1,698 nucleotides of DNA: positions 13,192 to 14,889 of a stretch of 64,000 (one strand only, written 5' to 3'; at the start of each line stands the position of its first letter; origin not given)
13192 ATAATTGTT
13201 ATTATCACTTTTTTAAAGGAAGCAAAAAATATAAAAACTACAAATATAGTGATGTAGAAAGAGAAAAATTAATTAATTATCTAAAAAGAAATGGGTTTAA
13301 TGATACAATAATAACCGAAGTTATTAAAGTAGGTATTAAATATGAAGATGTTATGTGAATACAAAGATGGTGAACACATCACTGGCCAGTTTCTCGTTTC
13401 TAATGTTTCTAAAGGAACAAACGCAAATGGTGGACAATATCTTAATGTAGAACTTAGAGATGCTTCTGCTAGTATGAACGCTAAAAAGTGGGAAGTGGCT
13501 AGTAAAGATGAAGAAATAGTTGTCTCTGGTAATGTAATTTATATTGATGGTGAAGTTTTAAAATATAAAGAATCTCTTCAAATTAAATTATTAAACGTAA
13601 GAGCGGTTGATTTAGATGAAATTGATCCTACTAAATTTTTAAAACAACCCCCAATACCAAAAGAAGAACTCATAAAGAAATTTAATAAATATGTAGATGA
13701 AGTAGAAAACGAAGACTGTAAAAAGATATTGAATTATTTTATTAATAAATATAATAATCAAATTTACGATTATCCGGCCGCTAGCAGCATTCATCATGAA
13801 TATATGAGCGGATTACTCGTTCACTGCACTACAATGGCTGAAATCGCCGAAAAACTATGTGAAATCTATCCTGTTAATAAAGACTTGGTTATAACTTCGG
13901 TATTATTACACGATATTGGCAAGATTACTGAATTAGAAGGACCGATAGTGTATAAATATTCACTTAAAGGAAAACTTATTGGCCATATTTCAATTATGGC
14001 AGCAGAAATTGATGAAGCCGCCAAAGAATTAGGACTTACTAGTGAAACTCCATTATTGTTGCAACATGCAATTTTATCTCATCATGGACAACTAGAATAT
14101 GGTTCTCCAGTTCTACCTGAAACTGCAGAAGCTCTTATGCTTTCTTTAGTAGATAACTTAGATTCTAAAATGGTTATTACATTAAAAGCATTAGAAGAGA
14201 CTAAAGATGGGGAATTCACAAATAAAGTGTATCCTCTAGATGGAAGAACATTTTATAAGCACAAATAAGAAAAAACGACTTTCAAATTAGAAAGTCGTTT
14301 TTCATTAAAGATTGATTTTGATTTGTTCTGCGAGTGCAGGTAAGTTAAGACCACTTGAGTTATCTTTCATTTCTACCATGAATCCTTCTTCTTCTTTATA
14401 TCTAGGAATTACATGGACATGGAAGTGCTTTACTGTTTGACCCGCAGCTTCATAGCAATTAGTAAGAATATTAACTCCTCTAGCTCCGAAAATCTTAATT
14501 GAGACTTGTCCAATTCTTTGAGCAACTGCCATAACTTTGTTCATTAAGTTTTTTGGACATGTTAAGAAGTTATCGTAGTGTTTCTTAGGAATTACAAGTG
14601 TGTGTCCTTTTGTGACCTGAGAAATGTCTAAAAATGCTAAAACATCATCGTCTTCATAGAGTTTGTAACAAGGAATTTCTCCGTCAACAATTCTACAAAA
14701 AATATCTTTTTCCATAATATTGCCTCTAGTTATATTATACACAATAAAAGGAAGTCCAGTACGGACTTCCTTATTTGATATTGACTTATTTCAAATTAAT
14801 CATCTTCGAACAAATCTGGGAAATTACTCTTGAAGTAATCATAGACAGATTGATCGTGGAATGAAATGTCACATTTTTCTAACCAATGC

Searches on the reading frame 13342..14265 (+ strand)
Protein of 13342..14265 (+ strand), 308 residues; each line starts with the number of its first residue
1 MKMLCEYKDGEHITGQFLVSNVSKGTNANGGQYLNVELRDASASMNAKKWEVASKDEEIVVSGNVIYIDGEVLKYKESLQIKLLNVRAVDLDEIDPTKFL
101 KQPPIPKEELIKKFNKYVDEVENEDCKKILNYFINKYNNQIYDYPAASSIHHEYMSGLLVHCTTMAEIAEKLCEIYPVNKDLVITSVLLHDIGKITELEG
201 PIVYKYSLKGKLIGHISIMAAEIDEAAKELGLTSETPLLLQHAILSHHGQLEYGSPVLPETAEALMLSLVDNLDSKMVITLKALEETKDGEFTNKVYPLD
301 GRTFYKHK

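Call 16: find_encoding_contigs(protein=window:13342-14265:+, flank=10000, max_places=10)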
Protein window:13342-14265:+ (308 aa): no gene with exactly this product is on record in the collection.

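Call 17: search_protein_families(library=pfam, proteins=[window:13342-14265:+], max_evalue=0.1)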
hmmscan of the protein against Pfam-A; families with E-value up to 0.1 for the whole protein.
window:13342-14265:+ (308 aa): 4 families
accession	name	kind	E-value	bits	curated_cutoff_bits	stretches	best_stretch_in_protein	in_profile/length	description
PF01966.28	HD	-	1.1e-14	55.1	22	1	160-274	3-114/116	HD domain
PF01336.31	tRNA_anti-codon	-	1.4e-06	28.6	27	1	20-86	8-72/75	OB-fold nucleic acid binding domain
PF07514.17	TraI_2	-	0.00023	20.7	23.9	1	107-176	16-84/324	Putative helicase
PF08668.18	HDOD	-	0.008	16.1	22.9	1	152-195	89-133/196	HDOD domain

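Call 18: find_related_loci(query=window:13342-14265:+, collection=genome_contigs, flank=10000)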
Query window:13342-14265:+ (308 aa) in genome_contigs; peptide patterns used: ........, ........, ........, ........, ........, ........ (x = any residue, [..] = any of these).
64 stretches matched a pattern; 2 encode a relative of the query (tblastn E <= 1e-3); 2 distinct loci.
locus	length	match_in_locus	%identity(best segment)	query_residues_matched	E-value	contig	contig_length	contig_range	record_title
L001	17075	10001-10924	86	1-308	0e+0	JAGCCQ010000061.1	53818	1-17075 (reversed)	MAG: Bacilli bacterium isolate RGIG9670 Yak_Omasum-2__c680828, whole genome shotgun sequence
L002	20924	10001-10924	80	1-308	1e-174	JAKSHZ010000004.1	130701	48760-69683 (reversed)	MAG: Bacilli bacterium isolate Horse_feces8 MAG008_4, whole genome shotgun sequence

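Call 25: search_protein_families(library=phrogs, proteins=[L001:8967-9395:+], max_evalue=1)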
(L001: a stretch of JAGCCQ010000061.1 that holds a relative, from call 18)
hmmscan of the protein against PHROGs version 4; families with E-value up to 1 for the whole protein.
L001:8967-9395:+ (143 aa): 1 family
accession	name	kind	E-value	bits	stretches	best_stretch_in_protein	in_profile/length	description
phrog_26380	-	unknown function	0.09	14.1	1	31-69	69-107/142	-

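Call 26: search_protein_families(library=ncbifam, proteins=[L001:8967-9395:+], max_evalue=1)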
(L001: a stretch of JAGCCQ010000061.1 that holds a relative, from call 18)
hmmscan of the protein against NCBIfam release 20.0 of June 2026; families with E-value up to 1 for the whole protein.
L001:8967-9395:+ (143 aa): 0 families

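Call 44: search_protein_families(library=pfam, proteins=[L001:8967-9395:+], max_evalue=0.001)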
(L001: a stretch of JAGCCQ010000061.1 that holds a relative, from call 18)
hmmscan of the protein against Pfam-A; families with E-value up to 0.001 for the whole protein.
L001:8967-9395:+ (143 aa): 0 families

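Call 71: find_homologous_proteins(query=L001:8967-9395:+, max_evalue=0.01)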
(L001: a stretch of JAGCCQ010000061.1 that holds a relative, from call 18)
Query L001:8967-9395:+ (143 aa): 28 proteins with E <= 0.01 among 32 candidates.
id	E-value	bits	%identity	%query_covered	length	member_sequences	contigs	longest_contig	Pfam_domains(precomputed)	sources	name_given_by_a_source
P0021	4.3e-86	304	99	100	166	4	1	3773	-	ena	-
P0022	1.3e-82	292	95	100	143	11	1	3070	-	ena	-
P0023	1.4e-69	250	97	83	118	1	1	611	-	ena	-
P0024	6.5e-61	222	84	76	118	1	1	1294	-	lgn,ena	-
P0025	1.3e-60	221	84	76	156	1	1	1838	-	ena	-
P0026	2.2e-59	217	83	70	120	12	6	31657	-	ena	-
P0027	2.1e-58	214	82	76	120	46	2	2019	-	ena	-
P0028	5.2e-58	213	79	74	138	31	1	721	-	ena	-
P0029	2.2e-57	211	78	75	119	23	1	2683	-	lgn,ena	-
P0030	2.2e-57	211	78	73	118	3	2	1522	-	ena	-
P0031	1.0e-56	209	78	76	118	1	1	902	-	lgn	-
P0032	1.6e-56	208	79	80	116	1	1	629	-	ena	-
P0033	2.6e-56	207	79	83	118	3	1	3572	-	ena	-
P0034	1.6e-55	205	77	83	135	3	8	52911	-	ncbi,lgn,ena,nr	ncbi:MAG: hypothetical protein IJQ67_03795 [Bacilli bacterium]|nr:hypothetical protein [Bacilli bact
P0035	3.1e-55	204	75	83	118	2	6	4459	-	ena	-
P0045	1.8e-38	150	61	83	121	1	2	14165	-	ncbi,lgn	-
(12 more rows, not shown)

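Call 72: find_encoding_contigs(protein=P0034, flank=5000, max_places=4)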
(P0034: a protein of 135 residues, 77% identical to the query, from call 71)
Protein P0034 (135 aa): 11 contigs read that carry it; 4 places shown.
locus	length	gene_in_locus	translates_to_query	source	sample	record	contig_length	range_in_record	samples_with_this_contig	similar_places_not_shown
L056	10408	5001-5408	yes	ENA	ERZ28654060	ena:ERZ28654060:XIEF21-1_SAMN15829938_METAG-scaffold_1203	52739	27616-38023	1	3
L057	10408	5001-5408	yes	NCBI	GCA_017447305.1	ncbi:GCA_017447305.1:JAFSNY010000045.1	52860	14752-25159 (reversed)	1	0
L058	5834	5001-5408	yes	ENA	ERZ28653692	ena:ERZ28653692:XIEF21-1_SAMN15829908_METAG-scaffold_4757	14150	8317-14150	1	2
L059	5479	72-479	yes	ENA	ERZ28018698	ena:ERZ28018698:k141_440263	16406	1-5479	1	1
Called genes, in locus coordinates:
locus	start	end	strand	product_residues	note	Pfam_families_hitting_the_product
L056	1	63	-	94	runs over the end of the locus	PF02575:YbaB_DNA_bd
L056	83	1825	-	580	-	PF05496:RuvB_N (faint), PF06068:TIP49 (faint), PF13177:DNA_pol3_delta2, PF13604:AAA_30 (weak), PF00004:AAA, PF07728:AAA_5 (weak), PF22608:DNAX_ATPase_lid, PF12169:DNA_pol3_gamma3, +2 more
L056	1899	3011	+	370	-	PF03462:PCRF, PF00472:RF-1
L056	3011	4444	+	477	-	PF05175:MTS, PF05971:Methyltransf_10 (weak), PF06325:PrmA (weak), PF13489:Methyltransf_23 (faint), PF08242:Methyltransf_12 (weak), PF13649:Methyltransf_25, PF13847:Methyltransf_31, PF01300:Sua5_yciO_yrdC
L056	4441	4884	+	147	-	PF02502:LacAB_rpiB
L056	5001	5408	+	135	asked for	-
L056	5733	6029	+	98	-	-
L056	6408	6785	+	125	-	-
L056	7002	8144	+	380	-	PF04851:ResIII, PF00270:DEAD, PF00271:Helicase_C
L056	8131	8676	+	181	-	PF00156:Pribosyltran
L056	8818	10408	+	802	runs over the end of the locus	PF07517:SecA_DEAD, PF00270:DEAD (weak), PF01043:SecA_PP_bind, PF21090:P-loop_SecA, PF07516:SecA_SW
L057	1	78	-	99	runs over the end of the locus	PF02575:YbaB_DNA_bd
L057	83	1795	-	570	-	PF05496:RuvB_N (faint), PF06068:TIP49 (faint), PF13177:DNA_pol3_delta2, PF13604:AAA_30 (weak), PF00004:AAA, PF07728:AAA_5 (weak), PF22608:DNAX_ATPase_lid, PF12169:DNA_pol3_gamma3, +2 more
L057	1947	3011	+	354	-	PF03462:PCRF, PF00472:RF-1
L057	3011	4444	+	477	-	PF05175:MTS, PF05971:Methyltransf_10 (weak), PF06325:PrmA (weak), PF13489:Methyltransf_23 (faint), PF08242:Methyltransf_12 (weak), PF13649:Methyltransf_25, PF13847:Methyltransf_31, PF01300:Sua5_yciO_yrdC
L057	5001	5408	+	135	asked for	-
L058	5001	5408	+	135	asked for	-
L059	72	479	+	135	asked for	-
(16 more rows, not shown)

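Call 73: find_encoding_contigs(protein=P0045, flank=5000, max_places=2)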
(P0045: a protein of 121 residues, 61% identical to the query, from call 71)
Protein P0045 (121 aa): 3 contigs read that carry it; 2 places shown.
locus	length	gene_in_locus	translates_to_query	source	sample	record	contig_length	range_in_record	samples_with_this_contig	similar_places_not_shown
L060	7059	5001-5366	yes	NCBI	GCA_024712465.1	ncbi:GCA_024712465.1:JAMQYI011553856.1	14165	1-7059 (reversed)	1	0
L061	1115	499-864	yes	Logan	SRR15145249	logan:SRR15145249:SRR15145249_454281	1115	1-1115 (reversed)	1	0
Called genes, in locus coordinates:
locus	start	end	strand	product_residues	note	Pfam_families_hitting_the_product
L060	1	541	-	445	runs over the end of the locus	PF00133:tRNA-synt_1 (faint), PF01406:tRNA-synt_1e, PF09334:tRNA-synt_1g (faint), PF09190:DALR_2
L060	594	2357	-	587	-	PF13510:Fer2_4, PF10588:NADH-G_4Fe-4S_3, PF13237:Fer4_10 (weak), PF22117:Fer4_Nqo3 (weak), PF12838:Fer4_7, PF00037:Fer4 (weak), PF02906:Fe_hyd_lg_C, PF02256:Fe_hyd_SSU, +1 more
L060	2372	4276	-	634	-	PF01257:2Fe-2S_thioredx, PF01512:Complex1_51K, PF12797:Fer4_2 (faint), PF10589:NADH_4Fe-4S, PF25160:LdpA_Fe-S-bd (weak), PF00037:Fer4 (weak), PF12838:Fer4_7, PF13237:Fer4_10 (weak), +1 more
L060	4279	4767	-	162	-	PF01257:2Fe-2S_thioredx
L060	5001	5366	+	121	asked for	-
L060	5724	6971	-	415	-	PF01180:DHO_dh, PF01207:Dus (weak), PF12837:Fer4_6 (weak), PF14697:Fer4_21, PF12838:Fer4_7, PF00037:Fer4 (weak)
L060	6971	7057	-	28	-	?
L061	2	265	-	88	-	?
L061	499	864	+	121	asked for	-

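Call 92: find_related_loci(query=A6, collection=viral_contigs, flank=4000)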
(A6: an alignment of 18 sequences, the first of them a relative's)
Query A6 (120 aa) in viral_contigs; peptide patterns used: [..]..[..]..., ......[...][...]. (x = any residue, [..] = any of these).
278 stretches matched a pattern, but none encodes a relative of the query by tblastn (E <= 1e-3).

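Call 96: predict_structure(alignment_id=A6)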
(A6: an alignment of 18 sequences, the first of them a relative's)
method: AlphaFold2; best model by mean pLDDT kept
length: 120 residues; sequences in the alignment: 18
mean_pLDDT: 47.6   pTM: 0.27
mean pLDDT of the five models: 47.6, 46.7, 43.7, 42.3, 42.0
residues with pLDDT >= 90: 0; 70-90: 0; 50-70: 51; < 50: 69
segments of 3 or more residues with pLDDT < 50: 23-34, 53-66, 73-75, 77-105
pLDDT, mean of each block of 10 residues (from residue 1): 56 58 46 48 53 45 47 47 35 36 47 51
secondary structure, 60 per line:
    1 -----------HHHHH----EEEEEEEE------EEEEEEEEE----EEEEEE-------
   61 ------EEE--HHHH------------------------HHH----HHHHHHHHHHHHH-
elements in order: H12-16 E21-28 E35-43 E48-53 E67-69 H72-75 H107-119

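Call 99: search_protein_families(library=padloc, proteins=[P0026], max_evalue=0.01)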
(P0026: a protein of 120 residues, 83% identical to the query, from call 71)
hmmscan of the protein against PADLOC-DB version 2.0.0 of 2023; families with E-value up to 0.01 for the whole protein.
P0026 (120 aa): 0 families

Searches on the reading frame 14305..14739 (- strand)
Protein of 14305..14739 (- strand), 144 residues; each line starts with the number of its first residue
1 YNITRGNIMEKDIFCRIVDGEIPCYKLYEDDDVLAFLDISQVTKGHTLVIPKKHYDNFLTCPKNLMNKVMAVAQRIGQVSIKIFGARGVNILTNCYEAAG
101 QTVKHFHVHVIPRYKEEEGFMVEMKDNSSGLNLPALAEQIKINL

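Call 44: search_protein_families(library=pfam, proteins=[window:14305-14739:-], max_evalue=0.001)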
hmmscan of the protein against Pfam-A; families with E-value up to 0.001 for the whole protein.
window:14305-14739:- (144 aa): 3 families
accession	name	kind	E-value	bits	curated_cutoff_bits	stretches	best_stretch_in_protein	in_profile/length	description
PF01230.28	HIT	-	3.1e-27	95.5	21.5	1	20-115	2-97/98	HIT domain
PF11969.13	DcpS_C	-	1.3e-14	55.1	24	1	12-116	2-105/114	Scavenger mRNA decapping enzyme C-term binding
PF04677.20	CwfJ_C_1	-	9.1e-05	22.8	21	1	40-115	42-111/122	Protein similar to CwfJ C-terminus 1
